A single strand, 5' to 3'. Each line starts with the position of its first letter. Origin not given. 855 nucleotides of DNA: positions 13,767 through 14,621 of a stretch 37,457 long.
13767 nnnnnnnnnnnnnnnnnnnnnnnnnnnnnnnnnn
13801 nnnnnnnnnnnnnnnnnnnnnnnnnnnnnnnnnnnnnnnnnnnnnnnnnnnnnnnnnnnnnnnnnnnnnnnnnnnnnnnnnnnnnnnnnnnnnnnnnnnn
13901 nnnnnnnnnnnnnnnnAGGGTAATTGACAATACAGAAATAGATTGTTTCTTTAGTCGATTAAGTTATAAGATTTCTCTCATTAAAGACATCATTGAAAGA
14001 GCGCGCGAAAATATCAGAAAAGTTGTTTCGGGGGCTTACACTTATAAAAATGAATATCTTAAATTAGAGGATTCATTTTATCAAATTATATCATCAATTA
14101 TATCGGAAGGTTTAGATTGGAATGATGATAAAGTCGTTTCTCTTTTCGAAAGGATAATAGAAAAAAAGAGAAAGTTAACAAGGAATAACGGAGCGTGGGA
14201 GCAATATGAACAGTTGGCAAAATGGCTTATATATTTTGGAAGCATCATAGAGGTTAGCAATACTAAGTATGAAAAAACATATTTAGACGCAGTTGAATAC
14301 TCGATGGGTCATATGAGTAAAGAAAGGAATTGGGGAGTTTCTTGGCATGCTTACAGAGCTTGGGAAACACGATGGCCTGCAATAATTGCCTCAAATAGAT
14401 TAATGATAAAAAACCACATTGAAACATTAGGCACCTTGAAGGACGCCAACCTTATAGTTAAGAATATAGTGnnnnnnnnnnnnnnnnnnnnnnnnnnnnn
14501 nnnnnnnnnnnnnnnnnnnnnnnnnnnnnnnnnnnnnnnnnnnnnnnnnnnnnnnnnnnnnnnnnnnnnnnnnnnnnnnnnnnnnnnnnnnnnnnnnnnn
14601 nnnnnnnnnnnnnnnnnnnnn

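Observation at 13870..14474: C-terminal ~180 residues of the SIR2-like protein have no recognisable motif: possible sensor domain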

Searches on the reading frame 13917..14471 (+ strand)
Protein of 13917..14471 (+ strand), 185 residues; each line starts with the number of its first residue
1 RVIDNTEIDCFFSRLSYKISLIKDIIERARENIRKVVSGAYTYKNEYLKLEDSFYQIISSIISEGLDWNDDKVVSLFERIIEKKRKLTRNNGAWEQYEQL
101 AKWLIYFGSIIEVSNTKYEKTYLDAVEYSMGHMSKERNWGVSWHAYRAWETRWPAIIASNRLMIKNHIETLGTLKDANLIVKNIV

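Call 3: search_protein_families(library=pfam, proteins=[window:13917-14471:+], max_evalue=1)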
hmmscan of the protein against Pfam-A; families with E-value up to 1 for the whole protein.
window:13917-14471:+ (185 aa): 1 family
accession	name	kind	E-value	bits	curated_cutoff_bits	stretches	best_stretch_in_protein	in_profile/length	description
PF25672.1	BBH37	-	0.038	14.4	27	1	19-92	16-68/184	BBH37 helical domain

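Call 4: search_protein_families(library=padloc, proteins=[window:13917-14471:+], max_evalue=1)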
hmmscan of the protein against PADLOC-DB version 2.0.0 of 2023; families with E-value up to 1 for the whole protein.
window:13917-14471:+ (185 aa): 0 families

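Call 5: search_protein_families(library=ncbifam, proteins=[window:13917-14471:+], max_evalue=1)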
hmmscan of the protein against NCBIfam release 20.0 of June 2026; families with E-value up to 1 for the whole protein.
window:13917-14471:+ (185 aa): 1 family
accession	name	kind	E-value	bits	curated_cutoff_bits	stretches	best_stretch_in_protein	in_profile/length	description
NF033721.0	P12_lipo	equivalog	0.00035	20.2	50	1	18-88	123-186/294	P12 family lipoprotein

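Call 27: search_solved_structures(query=A2, max_evalue=10, show_alignments=2)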
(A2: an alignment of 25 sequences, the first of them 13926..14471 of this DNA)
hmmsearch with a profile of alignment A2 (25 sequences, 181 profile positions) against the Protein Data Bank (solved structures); distinct sequences matched with E-value up to 10: 2.
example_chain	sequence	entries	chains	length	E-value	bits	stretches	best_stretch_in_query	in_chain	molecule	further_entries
5tpr_A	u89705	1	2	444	0.89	12.2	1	69-119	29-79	3-dehydroquinate synthase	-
8gji_A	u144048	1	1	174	4.9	9.8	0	4-40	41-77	GCG binder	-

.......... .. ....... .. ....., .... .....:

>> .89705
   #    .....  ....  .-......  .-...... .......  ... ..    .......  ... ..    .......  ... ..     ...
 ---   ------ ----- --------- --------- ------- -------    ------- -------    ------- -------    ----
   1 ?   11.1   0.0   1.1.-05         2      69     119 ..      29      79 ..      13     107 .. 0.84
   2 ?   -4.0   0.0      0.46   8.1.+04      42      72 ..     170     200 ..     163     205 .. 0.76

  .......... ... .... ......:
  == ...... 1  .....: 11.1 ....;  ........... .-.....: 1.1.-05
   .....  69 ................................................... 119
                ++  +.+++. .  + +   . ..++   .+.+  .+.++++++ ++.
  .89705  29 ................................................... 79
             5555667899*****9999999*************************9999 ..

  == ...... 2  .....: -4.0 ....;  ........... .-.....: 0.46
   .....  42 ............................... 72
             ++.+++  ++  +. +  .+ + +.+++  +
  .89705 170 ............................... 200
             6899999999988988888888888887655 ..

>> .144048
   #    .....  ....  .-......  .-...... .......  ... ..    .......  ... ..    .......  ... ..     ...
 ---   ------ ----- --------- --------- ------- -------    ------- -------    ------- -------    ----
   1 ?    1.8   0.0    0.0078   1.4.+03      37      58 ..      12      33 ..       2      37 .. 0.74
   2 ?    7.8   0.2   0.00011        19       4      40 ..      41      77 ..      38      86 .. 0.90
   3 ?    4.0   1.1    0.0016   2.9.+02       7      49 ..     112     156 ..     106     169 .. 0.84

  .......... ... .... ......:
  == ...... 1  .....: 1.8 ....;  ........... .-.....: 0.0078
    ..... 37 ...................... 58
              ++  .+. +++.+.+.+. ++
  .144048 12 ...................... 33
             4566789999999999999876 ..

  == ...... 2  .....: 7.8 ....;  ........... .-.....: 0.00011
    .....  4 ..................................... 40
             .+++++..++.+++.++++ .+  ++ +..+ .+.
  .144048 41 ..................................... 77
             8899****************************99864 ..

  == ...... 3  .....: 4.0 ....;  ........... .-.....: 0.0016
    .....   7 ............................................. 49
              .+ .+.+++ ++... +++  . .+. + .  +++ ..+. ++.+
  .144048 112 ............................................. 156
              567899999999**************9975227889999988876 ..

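Call 30: search_protein_families(library=phrogs, proteins=[window:13926-14471:+], max_evalue=1)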
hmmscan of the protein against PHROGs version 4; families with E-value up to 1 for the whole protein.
window:13926-14471:+ (182 aa): 3 families
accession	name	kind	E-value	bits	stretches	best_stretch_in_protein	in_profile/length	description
phrog_7567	-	unknown function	1.5e-90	305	1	1-181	254-434/434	-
phrog_35181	-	unknown function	6.2e-53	179.8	1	27-177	2-152/156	-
phrog_36108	-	unknown function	0.22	12.7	0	61-96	4-38/59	-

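Call 31: predict_structure(alignment_id=A2)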
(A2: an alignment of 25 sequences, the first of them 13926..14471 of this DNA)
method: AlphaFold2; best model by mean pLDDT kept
length: 182 residues; sequences in the alignment: 25
mean_pLDDT: 89.9   pTM: 0.81
mean pLDDT of the five models: 89.9, 88.4, 88.2, 87.7, 86.8
residues with pLDDT >= 90: 110; 70-90: 67; 50-70: 5; < 50: 0
segments of 3 or more residues with pLDDT < 50: none
pLDDT, mean of each block of 10 residues (from residue 1): 75 87 83 87 92 89 87 93 90 94 95 93 96 88 96 95 93 92 59
secondary structure, 60 per line:
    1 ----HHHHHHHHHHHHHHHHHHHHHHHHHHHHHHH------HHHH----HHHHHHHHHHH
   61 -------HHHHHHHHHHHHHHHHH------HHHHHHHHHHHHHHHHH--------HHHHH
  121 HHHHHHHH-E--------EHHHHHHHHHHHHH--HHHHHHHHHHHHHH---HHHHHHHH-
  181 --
elements in order: H5-35 H42-45 H50-60 H68-84 H91-107 H116-128 H140-152 H155-168 H172-179

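Call 34: search_protein_representatives(alignment_id=A2)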
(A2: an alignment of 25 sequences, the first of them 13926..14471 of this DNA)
Query: 25 sequences, 181 profile positions. Proteins with E-value up to 0.001 (for the whole library): 97; up to 1e-10: 78; up to 1e-30: 40. The best 97 are listed.
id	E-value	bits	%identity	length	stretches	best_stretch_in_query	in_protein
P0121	4.4e-79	280.4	-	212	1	1-180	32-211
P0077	1.0e-75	269.5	-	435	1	3-180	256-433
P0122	2.5e-72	258.4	-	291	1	1-179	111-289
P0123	9.9e-66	236.9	-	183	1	1-179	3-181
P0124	5.2e-62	224.8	-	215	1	1-179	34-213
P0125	1.9e-56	206.7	-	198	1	1-179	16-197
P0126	1.8e-54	200.2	-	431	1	2-179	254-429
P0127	1.1e-51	191.2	-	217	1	1-180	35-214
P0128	1.5e-51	190.7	-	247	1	2-179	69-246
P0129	4.7e-51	189.1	-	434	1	1-180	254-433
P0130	2.5e-50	186.7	-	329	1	1-171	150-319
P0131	4.1e-50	186.0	-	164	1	24-178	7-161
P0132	2.1e-49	183.8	-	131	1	53-179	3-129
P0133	2.4e-49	183.6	-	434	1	1-178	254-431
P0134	1.6e-47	177.6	-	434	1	2-179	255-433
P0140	2.5e-43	163.9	-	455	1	3-172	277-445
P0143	5.1e-41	156.4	-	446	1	1-170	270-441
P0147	1.7e-38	148.2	-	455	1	1-169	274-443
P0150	3.2e-37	144.0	-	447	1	1-165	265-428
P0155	1.5e-33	132.1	-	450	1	2-169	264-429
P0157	1.2e-31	125.9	-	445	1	1-167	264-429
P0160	1.9e-30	122.0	-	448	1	2-171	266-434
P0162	5.7e-29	117.1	-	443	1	3-176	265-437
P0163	6.3e-29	117.0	-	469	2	1-170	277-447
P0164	3.4e-28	114.6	-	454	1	1-169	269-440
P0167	4.2e-27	111.1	-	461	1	1-180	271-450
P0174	1.4e-23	99.6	-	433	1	4-161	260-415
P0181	1.8e-20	89.4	-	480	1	1-172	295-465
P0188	1.5e-17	79.9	-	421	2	1-175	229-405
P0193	5.6e-16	74.8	-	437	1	2-149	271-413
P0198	3.0e-10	56.1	-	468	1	1-171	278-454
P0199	4.1e-10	55.7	-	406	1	2-163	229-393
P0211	7.9e-05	38.5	-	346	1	5-164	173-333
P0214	9.4e-04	35.0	-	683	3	24-75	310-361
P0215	9.6e-04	35.0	-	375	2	4-163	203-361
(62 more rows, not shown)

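Call 35: search_protein_families(library=pfam, proteins=[P0188, P0199, P0211, P0215, P0214, P0198, P0181, P0193, P0163, P0174], max_evalue=0.01)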
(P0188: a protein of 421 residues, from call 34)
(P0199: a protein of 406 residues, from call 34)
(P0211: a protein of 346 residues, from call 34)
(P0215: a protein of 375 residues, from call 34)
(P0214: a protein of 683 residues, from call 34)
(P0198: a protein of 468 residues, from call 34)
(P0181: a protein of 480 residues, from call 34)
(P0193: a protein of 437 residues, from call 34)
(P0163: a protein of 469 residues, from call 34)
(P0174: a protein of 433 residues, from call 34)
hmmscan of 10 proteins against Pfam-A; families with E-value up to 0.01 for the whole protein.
P0188 (421 aa): 1 family
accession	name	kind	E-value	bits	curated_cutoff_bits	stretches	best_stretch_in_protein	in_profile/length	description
PF13289.12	SIR2_2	-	5e-24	85.4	24.5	1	91-227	3-140/141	SIR2-like domain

P0199 (406 aa): 1 family
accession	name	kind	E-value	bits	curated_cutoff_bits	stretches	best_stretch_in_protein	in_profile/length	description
PF13289.12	SIR2_2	-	1.8e-23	83.7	24.5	1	92-225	2-139/141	SIR2-like domain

P0211 (346 aa): 2 families
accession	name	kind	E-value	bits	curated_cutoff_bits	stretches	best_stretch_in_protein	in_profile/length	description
PF13289.12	SIR2_2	-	6.8e-20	72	24.5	1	36-150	3-123/141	SIR2-like domain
PF18121.7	TFA2_Winged_2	-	0.0044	17.1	26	1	182-225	15-58/60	TFA2 Winged helix domain 2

P0215 (375 aa): 1 family
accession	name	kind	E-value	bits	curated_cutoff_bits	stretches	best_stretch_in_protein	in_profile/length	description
PF13289.12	SIR2_2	-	4.6e-24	85.6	24.5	1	63-198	2-140/141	SIR2-like domain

P0214 (683 aa): 3 families
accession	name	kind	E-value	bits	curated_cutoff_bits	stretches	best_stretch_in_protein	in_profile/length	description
PF13385.13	Laminin_G_3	-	1.4e-15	58.2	27.6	1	464-619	1-148/151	Concanavalin A-like lectin/glucanases superfamily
PF04041.19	Glyco_hydro_130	-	1.2e-07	31.4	26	1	223-368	66-210/320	beta-1,4-mannooligosaccharide phosphorylase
PF10102.14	DUF2341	-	2.6e-07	31.4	23.4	1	61-111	5-55/84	Domain of unknown function (DUF2341)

P0198 (468 aa): 1 family
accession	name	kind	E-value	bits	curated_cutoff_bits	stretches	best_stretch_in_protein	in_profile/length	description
PF13289.12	SIR2_2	-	2.3e-21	76.8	24.5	1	131-276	3-140/141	SIR2-like domain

P0181 (480 aa): 1 family
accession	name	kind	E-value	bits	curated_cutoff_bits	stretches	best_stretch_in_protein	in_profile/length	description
PF13289.12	SIR2_2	-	6.7e-22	78.6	24.5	1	157-294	3-141/141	SIR2-like domain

P0193 (437 aa): 1 family
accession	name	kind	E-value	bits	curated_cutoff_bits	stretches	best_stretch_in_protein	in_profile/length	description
PF13289.12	SIR2_2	-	2.4e-18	67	24.5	1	135-266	2-138/141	SIR2-like domain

P0163 (469 aa): 1 family
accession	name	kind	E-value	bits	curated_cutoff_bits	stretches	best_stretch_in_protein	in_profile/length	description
PF13289.12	SIR2_2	-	2.5e-23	83.2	24.5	1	139-276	3-141/141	SIR2-like domain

P0174 (433 aa): 1 family
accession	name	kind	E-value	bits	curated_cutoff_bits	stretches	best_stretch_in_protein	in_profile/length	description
PF13289.12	SIR2_2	-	5.7e-21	75.5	24.5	1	120-239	3-124/141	SIR2-like domain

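Call 40: fold_search(model_id=the predicted structure, library=pdb)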
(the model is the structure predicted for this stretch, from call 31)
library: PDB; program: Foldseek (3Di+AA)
matches with E <= 10: 486; with E <= 0.001: 0
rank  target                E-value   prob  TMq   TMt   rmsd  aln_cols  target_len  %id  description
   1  3q5w_B                1.7e-01  0.44  0.26  0.25  15.8       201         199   13  Structure of proteasome tether (released 2011-10-19)
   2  6bd1_A                2.1e-01  0.20  0.20  0.17  14.2       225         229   14  Complex of 14-3-3 theta with an IRSp53 peptide phosphorylated at S366 (released 2018-10-24)
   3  4y6c                  2.3e-01  0.75  0.35  0.32   8.4       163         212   12  Q17M crystal structure of Podosopora anserina putative kinesin light chain nearly identical TPR-like repeats (released 2015-10-07)
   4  6gkg_F                2.7e-01  0.28  0.24  0.21  15.0       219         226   15  Structure of 14-3-3 gamma in complex with caspase-2 14-3-3 binding motif Ser164 (released 2018-10-17)
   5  5h78_A                3.1e-01  0.90  0.41  0.39  10.5       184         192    8  Crystal structure of the PKA-DHR14 fusion protein (released 2017-06-28)
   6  4y6w                  3.1e-01  0.16  0.19  0.18  16.0       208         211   11  Crystal structure of Podosopora anserina putative kinesin light chain nearly identical TPR-like repeats (released 2015-10-07)
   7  3ceq_A                3.3e-01  0.38  0.29  0.24  10.9       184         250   14  The TPR domain of Human Kinesin Light Chain 2 (hKLC2) (released 2008-08-12)
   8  9l5r_Cb               4.4e-01  0.75  0.39  0.18  10.8       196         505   13  Cryo-EM structure of the thermophile spliceosome (state ILS) (released 2025-03-12)
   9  6qb5_B                4.6e-01  0.54  0.33  0.22  14.8       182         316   12  Crystal structure of the N-terminal region of human cohesin subunit STAG1 (released 2019-02-06)
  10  6bcr_E                4.6e-01  0.20  0.24  0.20  14.4       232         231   13  Complex of 14-3-3 theta with an IRSp53 peptide phosphorylated at T340 (released 2018-10-24)
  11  6hc2_C                4.6e-01  0.16  0.20  0.15  12.5       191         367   14  Crystal structure of NuMA/LGN hetero-hexamers (released 2019-05-29)
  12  3lku_A                5.3e-01  0.44  0.32  0.23   9.9       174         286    7  Crystal structure of S. cerevisiae Get4 in complex with an N-terminal fragment of Get5 (released 2010-06-23)
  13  6hc2_S                5.3e-01  0.15  0.20  0.16  12.4       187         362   14  Crystal structure of NuMA/LGN hetero-hexamers (released 2019-05-29)
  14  5cwl_B                6.2e-01  0.60  0.35  0.35   9.7       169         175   14  Crystal structure of de novo designed helical repeat protein DHR54 (released 2015-12-16)
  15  8fin_B                6.5e-01  0.57  0.37  0.38   8.5       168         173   10  Multi-state design of two-state switchable hinge proteins (released 2023-08-16)
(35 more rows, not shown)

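Call 74: search_protein_families(library=pfam, alignment_id=A2, max_evalue=5)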
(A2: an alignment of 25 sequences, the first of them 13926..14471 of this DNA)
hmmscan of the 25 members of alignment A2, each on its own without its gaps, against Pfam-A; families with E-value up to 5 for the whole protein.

A. member 1, window:13926-14471:+ (182 aa): 1 family
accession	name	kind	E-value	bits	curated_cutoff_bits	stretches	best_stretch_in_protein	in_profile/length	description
PF25672.1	BBH37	-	0.027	14.9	27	1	16-89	16-68/184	BBH37 helical domain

B. families by the number of members that match (of 25 scanned): 24 families
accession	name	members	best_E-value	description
PF17959.7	EF-hand_14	5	0.0025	EF-hand domain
PF25672.1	BBH37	3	0.018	BBH37 helical domain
PF07299.16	EF-G-binding_N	2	0.17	Elongation factor G-binding protein, N-terminal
PF25263.1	DUF7863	1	0.0048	Domain of unknown function (DUF7863)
PF02338.25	OTU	1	0.018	OTU-like cysteine protease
PF23605.1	FKS1_dom2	1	0.021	1,3-beta-glucan synthase component FKS1, second domain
PF13031.12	DUF3892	1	0.024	Protein of unknown function (DUF3892)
PF22634.1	POL2_thumb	1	0.028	DNA polymerase epsilon catalytic subunit A, thumb domain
PF21805.3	Imm5_like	1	0.029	Imm-5 like putative immunity protein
PF12562.13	Pox_I6_C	1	0.039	Poxvirus telomere-binding protein I6, C-terminal domain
PF15956.11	DUF4760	1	0.055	Domain of unknown function (DUF4760)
PF03997.17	VPS28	1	0.058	VPS28 protein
PF05659.16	RPW8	1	0.062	Arabidopsis broad-spectrum mildew resistance protein RPW8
PF14678.12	FANCI_S4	1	0.089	FANCI solenoid 4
PF23664.1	Ig_Pom152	1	0.091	Nucleoporin pom152-like, immunoglobulin-like domain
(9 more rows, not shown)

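Call 82: find_homologous_proteins(query=A4, max_evalue=0.01)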
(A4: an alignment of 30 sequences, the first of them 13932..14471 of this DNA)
Query A4 (30 sequences) (180 aa, profile of the alignment): 6 proteins with E <= 0.01 among 2462 candidates.
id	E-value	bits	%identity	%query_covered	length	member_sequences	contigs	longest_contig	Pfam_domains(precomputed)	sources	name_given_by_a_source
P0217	7.2e-50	187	77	89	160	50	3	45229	-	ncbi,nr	ncbi:hypothetical protein E8M21_19020 [Escherichia coli]|nr:hypothetical protein [Escherichia coli] 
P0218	4.0e-48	181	99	83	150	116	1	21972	-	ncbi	ncbi:TPA: SIR2 family protein, partial [Escherichia coli]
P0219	4.8e-48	181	46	99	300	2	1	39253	PF13289.13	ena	-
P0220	5.4e-33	132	31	48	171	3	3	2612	-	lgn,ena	-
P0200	6.1e-24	102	23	64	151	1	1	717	-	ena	-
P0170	2.8e-20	90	82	34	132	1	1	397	PF00665.33,PF13683.13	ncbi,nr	ncbi:integrase core domain-containing protein, partial [Escherichia coli]|nr:integrase core domain-c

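Call 98: find_encoding_contigs(protein=P0150, flank=8000, max_places=4)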
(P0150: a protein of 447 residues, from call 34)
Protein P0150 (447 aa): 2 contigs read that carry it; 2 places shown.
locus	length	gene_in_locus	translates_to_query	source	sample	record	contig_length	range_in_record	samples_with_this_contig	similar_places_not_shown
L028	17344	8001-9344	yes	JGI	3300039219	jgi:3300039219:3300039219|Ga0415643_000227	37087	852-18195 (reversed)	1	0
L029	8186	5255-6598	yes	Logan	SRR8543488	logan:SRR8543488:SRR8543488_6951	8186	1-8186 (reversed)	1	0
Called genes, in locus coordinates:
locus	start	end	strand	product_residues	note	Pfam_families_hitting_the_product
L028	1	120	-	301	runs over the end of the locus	-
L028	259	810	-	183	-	-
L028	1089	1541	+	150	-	PF00717:Peptidase_S24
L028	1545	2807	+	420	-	PF00817:IMS, PF11799:IMS_C, PF13438:DUF4113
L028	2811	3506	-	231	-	-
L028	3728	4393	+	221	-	-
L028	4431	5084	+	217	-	-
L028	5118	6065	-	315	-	PF01734:Patatin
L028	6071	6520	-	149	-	PF26395:E2-CBASS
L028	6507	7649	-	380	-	PF18144:SMODS, PF21654:DncV-like_NTFase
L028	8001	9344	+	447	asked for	PF13289:SIR2_2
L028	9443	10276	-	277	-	-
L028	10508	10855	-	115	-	-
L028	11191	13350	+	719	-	PF11617:Cu-binding_MopE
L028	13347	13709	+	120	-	-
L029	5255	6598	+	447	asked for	PF13289:SIR2_2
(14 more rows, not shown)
